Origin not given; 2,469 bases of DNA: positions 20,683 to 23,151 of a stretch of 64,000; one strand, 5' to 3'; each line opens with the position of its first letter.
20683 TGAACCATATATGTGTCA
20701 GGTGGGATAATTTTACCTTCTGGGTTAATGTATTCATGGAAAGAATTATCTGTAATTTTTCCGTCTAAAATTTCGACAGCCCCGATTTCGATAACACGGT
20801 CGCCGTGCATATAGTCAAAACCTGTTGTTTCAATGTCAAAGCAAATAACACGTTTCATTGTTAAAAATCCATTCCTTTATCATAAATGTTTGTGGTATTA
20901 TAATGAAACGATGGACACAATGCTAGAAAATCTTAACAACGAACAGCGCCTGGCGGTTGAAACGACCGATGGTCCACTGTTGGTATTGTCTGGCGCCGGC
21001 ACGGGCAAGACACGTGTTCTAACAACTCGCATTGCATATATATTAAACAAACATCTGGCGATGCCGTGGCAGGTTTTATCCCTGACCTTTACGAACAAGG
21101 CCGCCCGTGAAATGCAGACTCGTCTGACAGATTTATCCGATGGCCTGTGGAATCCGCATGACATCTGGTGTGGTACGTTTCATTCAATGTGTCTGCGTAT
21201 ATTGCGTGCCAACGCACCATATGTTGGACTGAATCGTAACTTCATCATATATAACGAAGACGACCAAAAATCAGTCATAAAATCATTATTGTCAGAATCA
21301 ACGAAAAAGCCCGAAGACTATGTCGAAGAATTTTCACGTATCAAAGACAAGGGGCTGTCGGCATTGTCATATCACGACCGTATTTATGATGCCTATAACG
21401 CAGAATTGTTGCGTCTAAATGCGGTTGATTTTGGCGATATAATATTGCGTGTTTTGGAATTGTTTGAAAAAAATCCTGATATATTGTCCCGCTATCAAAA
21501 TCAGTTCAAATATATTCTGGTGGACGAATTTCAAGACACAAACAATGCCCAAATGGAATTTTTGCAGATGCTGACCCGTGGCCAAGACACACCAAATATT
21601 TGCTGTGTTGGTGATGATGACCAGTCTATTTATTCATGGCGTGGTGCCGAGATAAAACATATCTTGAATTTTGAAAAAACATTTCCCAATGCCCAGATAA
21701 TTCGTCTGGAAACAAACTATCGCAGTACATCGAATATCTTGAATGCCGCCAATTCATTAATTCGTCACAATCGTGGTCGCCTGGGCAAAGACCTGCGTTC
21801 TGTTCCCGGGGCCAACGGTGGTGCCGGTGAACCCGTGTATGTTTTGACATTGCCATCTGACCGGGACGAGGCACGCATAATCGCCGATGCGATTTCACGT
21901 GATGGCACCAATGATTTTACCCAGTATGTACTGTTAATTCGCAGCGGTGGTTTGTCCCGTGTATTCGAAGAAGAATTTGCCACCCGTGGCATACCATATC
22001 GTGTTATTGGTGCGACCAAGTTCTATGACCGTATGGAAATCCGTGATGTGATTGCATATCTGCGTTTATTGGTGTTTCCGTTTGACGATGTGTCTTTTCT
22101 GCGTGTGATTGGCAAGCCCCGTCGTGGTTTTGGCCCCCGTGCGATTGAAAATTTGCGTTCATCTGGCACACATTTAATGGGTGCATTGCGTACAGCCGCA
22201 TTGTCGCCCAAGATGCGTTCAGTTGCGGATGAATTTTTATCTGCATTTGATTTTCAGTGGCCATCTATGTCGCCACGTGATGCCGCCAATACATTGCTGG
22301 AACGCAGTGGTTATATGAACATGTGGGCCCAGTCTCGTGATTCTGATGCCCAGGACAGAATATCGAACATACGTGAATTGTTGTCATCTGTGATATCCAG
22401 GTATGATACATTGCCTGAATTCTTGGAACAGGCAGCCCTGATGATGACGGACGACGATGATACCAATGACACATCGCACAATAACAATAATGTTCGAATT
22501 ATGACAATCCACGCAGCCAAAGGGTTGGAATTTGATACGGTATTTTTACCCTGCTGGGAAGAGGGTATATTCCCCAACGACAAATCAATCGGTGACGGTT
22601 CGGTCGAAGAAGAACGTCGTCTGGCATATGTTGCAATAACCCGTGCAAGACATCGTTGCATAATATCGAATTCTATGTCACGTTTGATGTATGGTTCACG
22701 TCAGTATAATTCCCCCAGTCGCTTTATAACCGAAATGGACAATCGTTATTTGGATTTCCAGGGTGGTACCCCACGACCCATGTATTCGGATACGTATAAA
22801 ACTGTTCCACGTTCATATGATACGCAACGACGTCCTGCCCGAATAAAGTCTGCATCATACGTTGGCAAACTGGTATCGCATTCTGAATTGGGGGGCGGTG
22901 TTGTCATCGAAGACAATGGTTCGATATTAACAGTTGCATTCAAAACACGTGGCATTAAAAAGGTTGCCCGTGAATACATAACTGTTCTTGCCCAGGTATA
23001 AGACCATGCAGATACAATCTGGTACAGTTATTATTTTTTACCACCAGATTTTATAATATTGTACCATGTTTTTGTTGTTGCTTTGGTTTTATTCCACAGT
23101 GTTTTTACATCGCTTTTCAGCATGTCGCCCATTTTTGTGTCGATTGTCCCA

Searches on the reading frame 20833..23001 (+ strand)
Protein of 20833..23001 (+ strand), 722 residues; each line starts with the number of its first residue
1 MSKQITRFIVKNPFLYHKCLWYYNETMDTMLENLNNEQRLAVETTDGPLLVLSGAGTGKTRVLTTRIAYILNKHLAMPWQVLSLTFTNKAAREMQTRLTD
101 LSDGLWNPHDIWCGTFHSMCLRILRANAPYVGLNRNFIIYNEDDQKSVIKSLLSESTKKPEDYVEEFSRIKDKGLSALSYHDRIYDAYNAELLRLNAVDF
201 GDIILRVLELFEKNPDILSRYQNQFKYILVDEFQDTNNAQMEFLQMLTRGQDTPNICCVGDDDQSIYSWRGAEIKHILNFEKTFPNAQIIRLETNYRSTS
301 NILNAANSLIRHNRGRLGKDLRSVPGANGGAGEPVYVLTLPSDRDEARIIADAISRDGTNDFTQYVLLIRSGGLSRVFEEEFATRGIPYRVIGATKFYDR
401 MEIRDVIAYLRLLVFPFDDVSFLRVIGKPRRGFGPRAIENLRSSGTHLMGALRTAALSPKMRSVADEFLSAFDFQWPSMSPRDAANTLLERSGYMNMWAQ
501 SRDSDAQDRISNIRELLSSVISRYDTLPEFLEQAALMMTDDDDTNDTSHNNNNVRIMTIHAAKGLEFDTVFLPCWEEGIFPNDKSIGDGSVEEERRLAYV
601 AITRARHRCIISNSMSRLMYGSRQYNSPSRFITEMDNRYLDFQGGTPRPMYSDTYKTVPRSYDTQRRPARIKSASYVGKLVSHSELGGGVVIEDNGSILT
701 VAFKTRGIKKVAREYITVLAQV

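Call 94: search_protein_families(library=pfam, proteins=[window:20833-23001:+], max_evalue=0.00001)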
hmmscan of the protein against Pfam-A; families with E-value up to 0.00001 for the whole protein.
window:20833-23001:+ (722 aa): 7 families
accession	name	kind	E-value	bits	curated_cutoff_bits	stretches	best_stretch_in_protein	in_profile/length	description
PF00580.27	UvrD-helicase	-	4.5e-79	266.4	23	1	34-285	1-271/271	UvrD/REP helicase N-terminal domain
PF13361.12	UvrD_C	-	1.1e-65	222.8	25.6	1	290-613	1-347/350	UvrD-like helicase C-terminal domain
PF13245.12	AAA_19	-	1.7e-19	70.8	25.1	1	38-268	1-132/134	AAA domain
PF13538.12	UvrD_C_2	-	3.9e-10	39.9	27.4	1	554-611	2-51/52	UvrD-like helicase C-terminal domain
PF13604.12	AAA_30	-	1.8e-07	31.5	27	0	34-98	2-66/191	AAA domain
PF01443.25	Viral_helicase1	-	4.9e-07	30.2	21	0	552-611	178-226/228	Viral superfamily 1 RNA helicase core domain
PF13087.12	AAA_12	-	3.8e-06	27.1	27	0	544-611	138-190/195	AAA domain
